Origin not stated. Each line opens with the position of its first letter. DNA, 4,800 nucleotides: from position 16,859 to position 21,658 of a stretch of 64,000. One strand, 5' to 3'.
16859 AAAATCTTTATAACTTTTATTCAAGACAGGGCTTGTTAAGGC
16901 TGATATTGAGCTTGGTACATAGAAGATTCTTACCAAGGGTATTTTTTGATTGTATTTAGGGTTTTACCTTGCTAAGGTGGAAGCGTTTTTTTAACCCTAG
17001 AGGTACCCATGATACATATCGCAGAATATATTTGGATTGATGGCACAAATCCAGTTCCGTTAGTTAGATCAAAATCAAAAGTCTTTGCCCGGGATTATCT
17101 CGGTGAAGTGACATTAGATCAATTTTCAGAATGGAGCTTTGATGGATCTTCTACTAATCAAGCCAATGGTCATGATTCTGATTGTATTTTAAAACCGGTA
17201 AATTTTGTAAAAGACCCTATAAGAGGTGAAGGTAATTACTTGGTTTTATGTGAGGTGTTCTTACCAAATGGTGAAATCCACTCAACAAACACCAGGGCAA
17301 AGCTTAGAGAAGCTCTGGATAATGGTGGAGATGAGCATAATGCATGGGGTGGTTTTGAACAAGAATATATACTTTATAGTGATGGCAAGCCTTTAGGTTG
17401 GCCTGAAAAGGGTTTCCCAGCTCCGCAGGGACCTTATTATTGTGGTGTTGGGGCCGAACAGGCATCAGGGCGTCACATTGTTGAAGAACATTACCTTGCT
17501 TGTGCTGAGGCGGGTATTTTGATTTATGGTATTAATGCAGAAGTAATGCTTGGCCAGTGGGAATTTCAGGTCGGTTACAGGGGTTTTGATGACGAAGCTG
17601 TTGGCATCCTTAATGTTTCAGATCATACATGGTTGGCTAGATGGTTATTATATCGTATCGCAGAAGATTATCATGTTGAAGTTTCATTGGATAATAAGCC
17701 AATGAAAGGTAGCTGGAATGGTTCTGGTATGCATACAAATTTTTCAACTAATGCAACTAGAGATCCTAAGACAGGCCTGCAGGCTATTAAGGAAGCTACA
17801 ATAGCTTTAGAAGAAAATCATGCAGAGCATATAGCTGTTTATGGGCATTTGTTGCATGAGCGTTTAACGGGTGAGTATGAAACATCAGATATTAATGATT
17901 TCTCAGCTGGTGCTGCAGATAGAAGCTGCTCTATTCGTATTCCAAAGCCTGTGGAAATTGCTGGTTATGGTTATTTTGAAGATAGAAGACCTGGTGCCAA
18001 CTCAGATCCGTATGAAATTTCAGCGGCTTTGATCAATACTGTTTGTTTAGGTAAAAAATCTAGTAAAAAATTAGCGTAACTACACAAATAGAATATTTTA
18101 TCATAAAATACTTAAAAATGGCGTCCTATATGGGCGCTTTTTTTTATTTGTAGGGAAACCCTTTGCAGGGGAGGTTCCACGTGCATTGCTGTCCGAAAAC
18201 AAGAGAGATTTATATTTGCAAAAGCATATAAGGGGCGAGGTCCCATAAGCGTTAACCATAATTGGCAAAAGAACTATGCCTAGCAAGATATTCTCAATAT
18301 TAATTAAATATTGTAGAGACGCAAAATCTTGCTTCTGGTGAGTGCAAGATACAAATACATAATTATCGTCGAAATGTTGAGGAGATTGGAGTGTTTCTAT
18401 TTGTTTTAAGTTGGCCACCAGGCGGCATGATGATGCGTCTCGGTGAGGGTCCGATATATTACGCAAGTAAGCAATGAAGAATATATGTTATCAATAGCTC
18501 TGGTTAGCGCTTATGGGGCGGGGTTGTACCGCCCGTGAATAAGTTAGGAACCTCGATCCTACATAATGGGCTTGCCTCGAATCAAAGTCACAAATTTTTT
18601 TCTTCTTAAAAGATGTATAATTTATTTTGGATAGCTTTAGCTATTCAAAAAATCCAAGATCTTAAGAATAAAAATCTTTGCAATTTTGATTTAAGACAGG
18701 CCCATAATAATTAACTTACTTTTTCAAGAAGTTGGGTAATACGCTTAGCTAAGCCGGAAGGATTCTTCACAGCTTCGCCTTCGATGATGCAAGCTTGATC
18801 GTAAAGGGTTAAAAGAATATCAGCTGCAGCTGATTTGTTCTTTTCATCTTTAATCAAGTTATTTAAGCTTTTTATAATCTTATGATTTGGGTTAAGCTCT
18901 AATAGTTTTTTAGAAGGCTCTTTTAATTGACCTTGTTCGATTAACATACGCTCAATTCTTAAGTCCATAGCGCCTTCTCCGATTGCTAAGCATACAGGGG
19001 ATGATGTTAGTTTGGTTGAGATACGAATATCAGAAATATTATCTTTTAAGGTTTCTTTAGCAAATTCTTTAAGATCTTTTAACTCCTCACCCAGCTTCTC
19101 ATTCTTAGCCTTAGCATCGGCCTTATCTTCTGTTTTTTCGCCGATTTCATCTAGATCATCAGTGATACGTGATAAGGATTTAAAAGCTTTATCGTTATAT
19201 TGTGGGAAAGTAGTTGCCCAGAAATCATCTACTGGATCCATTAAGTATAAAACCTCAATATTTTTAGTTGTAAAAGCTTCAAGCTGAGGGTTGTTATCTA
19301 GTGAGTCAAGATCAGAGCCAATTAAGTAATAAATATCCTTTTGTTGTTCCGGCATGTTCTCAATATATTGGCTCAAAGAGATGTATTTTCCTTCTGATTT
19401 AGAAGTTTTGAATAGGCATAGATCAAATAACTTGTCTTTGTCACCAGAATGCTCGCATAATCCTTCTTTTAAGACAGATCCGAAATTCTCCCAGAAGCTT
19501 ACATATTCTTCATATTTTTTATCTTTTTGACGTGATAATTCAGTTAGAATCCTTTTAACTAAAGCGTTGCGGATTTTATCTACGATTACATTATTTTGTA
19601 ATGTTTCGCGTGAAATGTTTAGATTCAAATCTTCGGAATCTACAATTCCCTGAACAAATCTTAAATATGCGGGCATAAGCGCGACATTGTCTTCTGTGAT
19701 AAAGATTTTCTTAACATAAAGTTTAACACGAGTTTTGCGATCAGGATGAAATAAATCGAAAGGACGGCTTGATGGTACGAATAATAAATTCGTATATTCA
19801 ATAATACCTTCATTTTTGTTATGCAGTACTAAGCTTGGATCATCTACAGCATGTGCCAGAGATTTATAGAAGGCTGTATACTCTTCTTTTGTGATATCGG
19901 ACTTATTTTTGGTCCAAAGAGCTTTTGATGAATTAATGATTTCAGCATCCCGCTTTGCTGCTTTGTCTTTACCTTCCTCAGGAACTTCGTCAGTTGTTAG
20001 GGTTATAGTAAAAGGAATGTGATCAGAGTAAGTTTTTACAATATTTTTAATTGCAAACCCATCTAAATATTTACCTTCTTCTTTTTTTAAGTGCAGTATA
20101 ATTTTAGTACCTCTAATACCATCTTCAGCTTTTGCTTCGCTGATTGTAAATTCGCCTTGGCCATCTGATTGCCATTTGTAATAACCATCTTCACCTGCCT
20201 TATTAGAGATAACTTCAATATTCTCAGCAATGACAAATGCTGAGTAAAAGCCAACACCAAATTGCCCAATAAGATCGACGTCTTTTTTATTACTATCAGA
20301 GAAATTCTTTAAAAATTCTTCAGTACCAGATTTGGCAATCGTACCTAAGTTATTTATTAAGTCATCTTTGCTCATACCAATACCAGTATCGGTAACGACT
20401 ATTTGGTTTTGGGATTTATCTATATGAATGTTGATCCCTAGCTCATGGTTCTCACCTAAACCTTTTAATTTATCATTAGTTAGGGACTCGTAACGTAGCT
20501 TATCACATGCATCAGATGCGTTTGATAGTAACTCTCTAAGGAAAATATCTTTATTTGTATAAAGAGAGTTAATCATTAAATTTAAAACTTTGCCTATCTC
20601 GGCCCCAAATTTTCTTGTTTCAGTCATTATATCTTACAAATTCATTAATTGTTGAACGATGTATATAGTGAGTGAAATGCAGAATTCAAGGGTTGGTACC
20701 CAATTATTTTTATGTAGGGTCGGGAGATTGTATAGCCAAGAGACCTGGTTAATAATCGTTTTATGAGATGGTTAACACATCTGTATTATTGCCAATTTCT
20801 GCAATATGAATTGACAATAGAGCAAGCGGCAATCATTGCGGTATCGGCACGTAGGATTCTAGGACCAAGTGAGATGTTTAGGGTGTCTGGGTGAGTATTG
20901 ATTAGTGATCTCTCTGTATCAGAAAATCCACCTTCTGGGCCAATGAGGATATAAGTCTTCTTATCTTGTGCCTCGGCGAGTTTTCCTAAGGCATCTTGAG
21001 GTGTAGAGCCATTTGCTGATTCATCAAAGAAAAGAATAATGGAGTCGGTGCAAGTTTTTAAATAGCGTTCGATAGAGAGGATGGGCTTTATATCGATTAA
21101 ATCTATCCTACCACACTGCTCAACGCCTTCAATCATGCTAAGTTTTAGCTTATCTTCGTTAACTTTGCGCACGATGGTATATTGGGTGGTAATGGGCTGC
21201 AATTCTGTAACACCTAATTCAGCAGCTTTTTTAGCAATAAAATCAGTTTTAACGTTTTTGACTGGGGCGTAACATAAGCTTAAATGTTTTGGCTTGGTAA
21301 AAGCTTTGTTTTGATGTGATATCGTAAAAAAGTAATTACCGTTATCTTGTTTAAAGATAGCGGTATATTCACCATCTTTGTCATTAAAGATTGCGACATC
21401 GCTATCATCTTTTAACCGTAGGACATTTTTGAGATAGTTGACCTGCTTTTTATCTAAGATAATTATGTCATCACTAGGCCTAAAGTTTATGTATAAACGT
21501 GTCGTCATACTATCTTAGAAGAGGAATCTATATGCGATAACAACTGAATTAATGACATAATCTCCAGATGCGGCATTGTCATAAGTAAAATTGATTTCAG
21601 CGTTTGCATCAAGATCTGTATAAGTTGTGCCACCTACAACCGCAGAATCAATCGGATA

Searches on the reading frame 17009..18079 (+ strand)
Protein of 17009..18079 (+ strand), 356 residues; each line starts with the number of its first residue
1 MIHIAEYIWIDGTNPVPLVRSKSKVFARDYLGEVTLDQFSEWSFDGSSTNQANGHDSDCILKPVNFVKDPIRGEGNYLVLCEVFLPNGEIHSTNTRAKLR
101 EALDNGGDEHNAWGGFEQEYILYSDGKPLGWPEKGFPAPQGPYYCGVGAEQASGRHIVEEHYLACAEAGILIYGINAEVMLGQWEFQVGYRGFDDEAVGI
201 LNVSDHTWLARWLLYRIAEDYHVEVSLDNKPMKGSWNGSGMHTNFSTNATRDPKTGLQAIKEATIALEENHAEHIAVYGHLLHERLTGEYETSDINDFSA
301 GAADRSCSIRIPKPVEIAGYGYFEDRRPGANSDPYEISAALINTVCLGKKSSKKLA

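Call 47: search_protein_families(library=ncbifam, proteins=[window:17009-18079:+], max_evalue=1e-10)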
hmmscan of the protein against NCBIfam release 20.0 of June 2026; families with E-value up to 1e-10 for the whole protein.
window:17009-18079:+ (356 aa): 1 family
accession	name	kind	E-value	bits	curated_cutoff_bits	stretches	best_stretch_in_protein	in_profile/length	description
NF041605.1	gln_syn_GlnII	equivalog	2.8e-127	424.5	500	1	3-346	3-329/333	glutamine synthetase GlnII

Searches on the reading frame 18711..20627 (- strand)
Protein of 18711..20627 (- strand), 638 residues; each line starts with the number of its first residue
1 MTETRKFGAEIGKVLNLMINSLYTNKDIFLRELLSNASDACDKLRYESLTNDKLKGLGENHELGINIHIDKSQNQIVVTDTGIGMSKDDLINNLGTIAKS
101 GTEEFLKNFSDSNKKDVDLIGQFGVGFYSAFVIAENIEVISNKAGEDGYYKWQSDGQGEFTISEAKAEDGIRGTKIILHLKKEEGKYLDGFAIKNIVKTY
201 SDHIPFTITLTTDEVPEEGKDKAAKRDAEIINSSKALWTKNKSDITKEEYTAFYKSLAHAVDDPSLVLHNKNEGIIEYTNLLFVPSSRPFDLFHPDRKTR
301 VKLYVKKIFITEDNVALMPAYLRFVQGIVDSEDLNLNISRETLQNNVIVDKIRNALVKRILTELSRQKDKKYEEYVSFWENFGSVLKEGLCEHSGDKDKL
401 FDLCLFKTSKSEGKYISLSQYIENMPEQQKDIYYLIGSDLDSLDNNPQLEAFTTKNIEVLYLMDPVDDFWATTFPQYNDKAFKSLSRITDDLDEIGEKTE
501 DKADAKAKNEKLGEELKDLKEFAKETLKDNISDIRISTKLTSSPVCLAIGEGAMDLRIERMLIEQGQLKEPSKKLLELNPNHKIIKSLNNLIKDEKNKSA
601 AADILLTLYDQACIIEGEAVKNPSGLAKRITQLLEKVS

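Call 47: search_protein_families(library=ncbifam, proteins=[window:18711-20627:-], max_evalue=1e-10)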
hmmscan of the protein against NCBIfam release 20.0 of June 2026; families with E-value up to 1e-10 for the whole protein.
window:18711-20627:- (638 aa): 2 families
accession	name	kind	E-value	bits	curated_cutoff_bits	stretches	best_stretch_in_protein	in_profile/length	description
NF003555.1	PRK05218.1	equivalog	8.7e-216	718.1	371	1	3-634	1-614/614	molecular chaperone HtpG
NF010683.0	PRK14083.1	equivalog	4.6e-49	167.4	455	1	4-382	5-350/604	HSP90 family protein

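Call 97: list_cluster_members(proteins=[window:18711-20627:-, window:23976-25127:+, window:52004-53029:+])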
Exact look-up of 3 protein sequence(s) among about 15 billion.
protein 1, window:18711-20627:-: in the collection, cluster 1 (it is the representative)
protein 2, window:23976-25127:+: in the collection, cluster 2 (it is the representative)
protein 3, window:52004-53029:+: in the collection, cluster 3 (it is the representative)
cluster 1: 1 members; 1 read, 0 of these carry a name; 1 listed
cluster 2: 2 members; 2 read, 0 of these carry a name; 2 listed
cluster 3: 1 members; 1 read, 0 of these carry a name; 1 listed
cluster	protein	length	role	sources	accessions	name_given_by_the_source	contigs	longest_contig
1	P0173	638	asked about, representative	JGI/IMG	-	-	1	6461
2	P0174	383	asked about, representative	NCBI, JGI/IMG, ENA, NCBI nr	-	-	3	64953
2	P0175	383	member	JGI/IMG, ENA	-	-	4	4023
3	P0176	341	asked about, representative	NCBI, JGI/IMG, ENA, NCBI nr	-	-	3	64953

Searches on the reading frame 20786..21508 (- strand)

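Call 47: search_protein_families(library=ncbifam, proteins=[window:20786-21508:-], max_evalue=1e-10)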
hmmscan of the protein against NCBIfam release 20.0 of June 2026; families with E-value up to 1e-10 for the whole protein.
window:20786-21508:- (240 aa): 21 families
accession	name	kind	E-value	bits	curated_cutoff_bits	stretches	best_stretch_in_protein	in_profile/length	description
NF008696.0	PRK11713.3-5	equivalog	1.2e-67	227.8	234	1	3-240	7-246/248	16S rRNA (uracil(1498)-N(3))-methyltransferase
NF008694.0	PRK11713.3-2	equivalog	2e-58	197.6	234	1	3-236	8-241/245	16S rRNA (uracil(1498)-N(3))-methyltransferase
NF008692.0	PRK11713.1-5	equivalog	4.9e-38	130.9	196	1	3-238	4-245/246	16S rRNA (uracil(1498)-N(3))-methyltransferase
TIGR00046.1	TIGR00046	subfamily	5.6e-37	127.3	41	1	5-234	5-235/240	RsmE family RNA methyltransferase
NF008697.0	PRK11713.4-1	equivalog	4.4e-34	117.9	234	1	4-239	6-246/250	16S rRNA (uracil(1498)-N(3))-methyltransferase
NF008709.0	PRK11713.7-4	equivalog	1.6e-28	99.7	292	1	13-233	13-239/246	16S rRNA (uracil(1498)-N(3))-methyltransferase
NF008704.0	PRK11713.6-3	equivalog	8.3e-27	94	216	1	10-233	8-221/227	16S rRNA (uracil(1498)-N(3))-methyltransferase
NF008701.0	PRK11713.5-5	equivalog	6.5e-26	91.1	215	1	4-233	3-226/228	16S rRNA (uracil(1498)-N(3))-methyltransferase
NF008711.0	PRK11713.7-6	equivalog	1.8e-25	90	304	1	1-234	1-240/244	16S rRNA (uracil(1498)-N(3))-methyltransferase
NF008691.0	PRK11713.1-4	equivalog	2.4e-25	89.1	279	1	13-232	15-244/252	16S rRNA (uracil(1498)-N(3))-methyltransferase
NF008702.0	PRK11713.6-1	equivalog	8.8e-25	87.3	269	1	13-233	13-230/235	16S rRNA (uracil(1498)-N(3))-methyltransferase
NF008690.0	PRK11713.1-1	equivalog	2.9e-21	75.9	342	1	14-230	16-233/243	16S rRNA (uracil(1498)-N(3))-methyltransferase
NF008695.0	PRK11713.3-3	equivalog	5.3e-21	75.1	246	1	14-232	12-221/223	16S rRNA (uracil(1498)-N(3))-methyltransferase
NF008707.0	PRK11713.7-2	equivalog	9.4e-21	74.2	327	1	12-232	23-249/255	16S rRNA (uracil(1498)-N(3))-methyltransferase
NF008706.0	PRK11713.7-1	equivalog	6.2e-20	72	273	1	18-232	17-226/232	16S rRNA (uracil(1498)-N(3))-methyltransferase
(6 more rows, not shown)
